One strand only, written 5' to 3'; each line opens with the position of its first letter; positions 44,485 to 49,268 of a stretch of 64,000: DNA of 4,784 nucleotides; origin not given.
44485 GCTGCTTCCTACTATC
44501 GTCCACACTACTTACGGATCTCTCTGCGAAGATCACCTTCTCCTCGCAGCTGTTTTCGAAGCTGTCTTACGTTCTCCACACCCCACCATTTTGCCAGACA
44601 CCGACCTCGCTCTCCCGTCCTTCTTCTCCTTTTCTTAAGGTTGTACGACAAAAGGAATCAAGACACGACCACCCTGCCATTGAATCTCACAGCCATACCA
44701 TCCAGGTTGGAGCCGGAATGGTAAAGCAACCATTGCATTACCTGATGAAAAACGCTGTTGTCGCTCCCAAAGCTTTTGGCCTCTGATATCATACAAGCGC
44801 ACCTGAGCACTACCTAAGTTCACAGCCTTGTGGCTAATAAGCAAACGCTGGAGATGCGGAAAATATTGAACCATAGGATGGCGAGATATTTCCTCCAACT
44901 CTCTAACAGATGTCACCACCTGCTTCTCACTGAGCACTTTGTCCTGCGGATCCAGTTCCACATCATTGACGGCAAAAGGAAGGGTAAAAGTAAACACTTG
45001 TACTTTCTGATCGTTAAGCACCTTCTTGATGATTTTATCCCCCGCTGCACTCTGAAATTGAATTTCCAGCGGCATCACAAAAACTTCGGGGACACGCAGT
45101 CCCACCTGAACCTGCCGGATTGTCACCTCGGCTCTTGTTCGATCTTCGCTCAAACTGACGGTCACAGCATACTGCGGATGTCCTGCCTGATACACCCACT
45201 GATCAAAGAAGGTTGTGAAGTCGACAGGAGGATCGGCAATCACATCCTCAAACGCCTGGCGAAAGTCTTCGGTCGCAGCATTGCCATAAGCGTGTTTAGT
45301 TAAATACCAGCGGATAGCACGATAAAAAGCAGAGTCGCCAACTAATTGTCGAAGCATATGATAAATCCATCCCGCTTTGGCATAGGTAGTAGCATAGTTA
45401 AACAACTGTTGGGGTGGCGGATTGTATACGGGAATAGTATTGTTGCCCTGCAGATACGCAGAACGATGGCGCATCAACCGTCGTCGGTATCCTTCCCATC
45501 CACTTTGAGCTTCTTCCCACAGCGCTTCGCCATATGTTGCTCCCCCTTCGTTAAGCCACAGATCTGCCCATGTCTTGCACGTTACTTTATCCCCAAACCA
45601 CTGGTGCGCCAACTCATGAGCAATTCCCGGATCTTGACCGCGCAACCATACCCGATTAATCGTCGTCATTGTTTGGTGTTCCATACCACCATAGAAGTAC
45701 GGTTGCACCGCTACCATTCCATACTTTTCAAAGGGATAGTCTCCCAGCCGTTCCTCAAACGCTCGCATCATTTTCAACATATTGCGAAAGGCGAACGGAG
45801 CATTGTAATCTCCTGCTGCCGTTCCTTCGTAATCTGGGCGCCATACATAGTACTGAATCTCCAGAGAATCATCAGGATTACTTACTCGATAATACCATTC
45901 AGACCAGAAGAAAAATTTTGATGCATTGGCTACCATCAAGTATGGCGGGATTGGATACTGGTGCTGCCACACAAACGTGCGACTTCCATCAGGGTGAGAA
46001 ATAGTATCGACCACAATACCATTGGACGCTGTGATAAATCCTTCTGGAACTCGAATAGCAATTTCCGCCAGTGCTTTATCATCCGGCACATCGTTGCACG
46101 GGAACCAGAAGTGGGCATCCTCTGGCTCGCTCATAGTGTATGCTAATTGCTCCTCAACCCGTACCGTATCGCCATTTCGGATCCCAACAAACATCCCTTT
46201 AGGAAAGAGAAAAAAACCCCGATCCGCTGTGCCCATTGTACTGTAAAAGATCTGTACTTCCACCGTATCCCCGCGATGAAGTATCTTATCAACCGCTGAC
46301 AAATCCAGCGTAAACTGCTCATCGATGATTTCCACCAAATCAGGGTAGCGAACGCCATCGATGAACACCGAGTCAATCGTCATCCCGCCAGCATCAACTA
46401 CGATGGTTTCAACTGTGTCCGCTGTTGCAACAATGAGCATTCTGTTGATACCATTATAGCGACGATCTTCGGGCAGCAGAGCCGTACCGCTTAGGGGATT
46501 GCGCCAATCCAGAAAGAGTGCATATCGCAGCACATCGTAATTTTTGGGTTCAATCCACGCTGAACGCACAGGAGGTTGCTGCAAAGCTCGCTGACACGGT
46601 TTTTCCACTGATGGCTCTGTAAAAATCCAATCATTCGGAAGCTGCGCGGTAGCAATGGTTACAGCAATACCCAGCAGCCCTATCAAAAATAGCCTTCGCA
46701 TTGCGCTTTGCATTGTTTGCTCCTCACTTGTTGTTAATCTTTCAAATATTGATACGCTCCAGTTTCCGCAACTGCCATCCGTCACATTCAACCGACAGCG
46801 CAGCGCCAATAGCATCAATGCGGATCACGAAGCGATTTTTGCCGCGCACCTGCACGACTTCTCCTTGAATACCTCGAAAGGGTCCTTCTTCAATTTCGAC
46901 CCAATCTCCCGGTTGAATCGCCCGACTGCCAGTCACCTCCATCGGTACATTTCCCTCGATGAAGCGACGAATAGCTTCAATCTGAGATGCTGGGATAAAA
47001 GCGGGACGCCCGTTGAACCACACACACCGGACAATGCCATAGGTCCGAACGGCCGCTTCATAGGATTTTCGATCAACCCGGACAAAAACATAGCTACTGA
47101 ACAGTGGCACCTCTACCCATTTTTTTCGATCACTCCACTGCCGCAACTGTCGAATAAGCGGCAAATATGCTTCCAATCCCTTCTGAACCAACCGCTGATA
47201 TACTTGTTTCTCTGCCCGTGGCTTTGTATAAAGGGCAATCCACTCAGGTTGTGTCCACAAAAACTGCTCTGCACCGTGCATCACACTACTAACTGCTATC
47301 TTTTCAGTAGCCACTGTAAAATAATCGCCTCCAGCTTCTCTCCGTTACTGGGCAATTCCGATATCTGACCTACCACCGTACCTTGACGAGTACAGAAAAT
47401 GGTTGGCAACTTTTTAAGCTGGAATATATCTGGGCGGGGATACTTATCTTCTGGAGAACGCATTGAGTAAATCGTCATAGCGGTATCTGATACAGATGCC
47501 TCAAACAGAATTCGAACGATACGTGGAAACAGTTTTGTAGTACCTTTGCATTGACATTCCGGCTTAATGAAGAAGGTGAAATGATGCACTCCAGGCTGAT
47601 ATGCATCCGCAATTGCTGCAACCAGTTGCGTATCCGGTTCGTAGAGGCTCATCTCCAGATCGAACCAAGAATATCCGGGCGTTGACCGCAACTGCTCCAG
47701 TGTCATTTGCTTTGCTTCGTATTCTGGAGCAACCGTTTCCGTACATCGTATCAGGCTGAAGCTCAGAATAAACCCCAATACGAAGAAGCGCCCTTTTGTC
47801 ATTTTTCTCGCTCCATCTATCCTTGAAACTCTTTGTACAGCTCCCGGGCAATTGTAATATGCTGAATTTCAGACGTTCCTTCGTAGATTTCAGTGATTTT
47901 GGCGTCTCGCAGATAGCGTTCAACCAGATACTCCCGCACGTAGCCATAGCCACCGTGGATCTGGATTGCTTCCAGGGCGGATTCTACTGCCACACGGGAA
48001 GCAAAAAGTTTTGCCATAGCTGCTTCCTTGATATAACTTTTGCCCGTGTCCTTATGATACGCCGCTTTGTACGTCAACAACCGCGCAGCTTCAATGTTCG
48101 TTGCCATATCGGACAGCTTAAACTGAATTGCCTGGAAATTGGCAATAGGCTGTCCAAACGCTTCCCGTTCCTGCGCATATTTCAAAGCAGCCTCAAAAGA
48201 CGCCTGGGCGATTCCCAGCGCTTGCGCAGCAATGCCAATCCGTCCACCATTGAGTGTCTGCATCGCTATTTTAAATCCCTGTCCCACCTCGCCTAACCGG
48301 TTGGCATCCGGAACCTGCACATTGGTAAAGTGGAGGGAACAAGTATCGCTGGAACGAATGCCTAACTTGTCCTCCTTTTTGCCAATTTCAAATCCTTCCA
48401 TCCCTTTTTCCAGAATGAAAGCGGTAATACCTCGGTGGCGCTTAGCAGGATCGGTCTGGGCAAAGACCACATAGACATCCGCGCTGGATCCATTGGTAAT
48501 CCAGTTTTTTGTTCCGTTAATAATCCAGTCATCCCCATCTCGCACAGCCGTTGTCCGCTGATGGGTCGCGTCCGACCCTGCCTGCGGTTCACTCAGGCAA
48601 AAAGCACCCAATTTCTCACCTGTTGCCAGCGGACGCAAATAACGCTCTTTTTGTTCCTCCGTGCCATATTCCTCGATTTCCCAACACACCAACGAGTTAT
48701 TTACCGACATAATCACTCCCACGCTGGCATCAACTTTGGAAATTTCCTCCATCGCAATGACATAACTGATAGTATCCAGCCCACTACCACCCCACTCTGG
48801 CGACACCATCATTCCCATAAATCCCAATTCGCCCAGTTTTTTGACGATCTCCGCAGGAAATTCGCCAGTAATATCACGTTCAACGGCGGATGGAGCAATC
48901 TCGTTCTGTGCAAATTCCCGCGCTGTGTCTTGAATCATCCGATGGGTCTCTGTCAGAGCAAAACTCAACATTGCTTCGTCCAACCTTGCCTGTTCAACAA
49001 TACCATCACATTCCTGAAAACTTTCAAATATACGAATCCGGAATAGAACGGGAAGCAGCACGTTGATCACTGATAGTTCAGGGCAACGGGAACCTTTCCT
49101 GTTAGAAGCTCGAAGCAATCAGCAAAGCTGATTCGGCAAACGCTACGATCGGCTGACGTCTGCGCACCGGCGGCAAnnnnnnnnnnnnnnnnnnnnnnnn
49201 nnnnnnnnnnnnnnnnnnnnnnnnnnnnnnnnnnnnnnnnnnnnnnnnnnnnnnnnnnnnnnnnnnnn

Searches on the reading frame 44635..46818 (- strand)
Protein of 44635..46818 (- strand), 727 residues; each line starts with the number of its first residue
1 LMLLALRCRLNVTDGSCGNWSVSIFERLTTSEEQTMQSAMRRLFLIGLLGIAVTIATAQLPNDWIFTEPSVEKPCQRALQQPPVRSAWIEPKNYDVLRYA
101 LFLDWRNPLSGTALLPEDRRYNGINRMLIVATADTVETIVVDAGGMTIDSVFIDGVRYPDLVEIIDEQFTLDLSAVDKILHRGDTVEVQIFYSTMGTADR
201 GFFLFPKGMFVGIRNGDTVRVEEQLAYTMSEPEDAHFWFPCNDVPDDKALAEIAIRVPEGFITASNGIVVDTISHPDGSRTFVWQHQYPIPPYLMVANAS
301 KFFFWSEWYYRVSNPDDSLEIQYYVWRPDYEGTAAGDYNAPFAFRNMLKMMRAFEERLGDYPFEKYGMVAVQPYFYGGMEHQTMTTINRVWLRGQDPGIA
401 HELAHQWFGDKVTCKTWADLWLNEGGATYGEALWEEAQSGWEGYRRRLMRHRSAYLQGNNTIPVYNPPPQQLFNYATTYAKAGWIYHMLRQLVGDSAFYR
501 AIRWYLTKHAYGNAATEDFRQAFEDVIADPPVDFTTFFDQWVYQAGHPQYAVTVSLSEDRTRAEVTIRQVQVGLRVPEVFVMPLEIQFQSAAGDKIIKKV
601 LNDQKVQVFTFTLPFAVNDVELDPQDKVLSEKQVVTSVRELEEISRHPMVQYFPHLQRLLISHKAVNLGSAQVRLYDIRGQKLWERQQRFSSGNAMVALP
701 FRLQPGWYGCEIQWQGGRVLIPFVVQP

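Call 39: search_protein_families(library=pfam, proteins=[window:44635-46818:-], max_evalue=0.001)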
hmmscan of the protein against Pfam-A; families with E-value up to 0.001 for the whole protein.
window:44635-46818:- (727 aa): 2 families
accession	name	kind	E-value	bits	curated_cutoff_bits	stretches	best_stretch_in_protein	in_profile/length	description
PF01433.26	Peptidase_M1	-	4.4e-35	121.7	27.7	1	342-541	1-218/218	Peptidase family M1 domain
PF17900.6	Peptidase_M1_N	-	1.4e-11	45.3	25.8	1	134-294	30-186/186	Peptidase M1 N-terminal domain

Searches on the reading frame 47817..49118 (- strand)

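Call 70: search_protein_families(library=pfam, proteins=[window:47817-49118:-], max_evalue=0.0001)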
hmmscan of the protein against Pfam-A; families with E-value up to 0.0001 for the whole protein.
window:47817-49118:- (433 aa): 4 families
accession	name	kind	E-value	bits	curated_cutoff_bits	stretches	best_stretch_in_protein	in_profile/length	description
PF00441.29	Acyl-CoA_dh_1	-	2e-54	184.3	22.4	1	279-427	1-149/150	Acyl-CoA dehydrogenase, C-terminal domain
PF02771.21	Acyl-CoA_dh_N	-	1.6e-42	144.9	22.9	1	56-168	1-113/113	Acyl-CoA dehydrogenase, N-terminal domain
PF02770.24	Acyl-CoA_dh_M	-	3e-29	101.5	33.3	1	172-267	1-97/97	Acyl-CoA dehydrogenase, middle domain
PF08028.16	Acyl-CoA_dh_2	-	3e-26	92.7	22.7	1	294-416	1-133/134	Acyl-CoA dehydrogenase, C-terminal domain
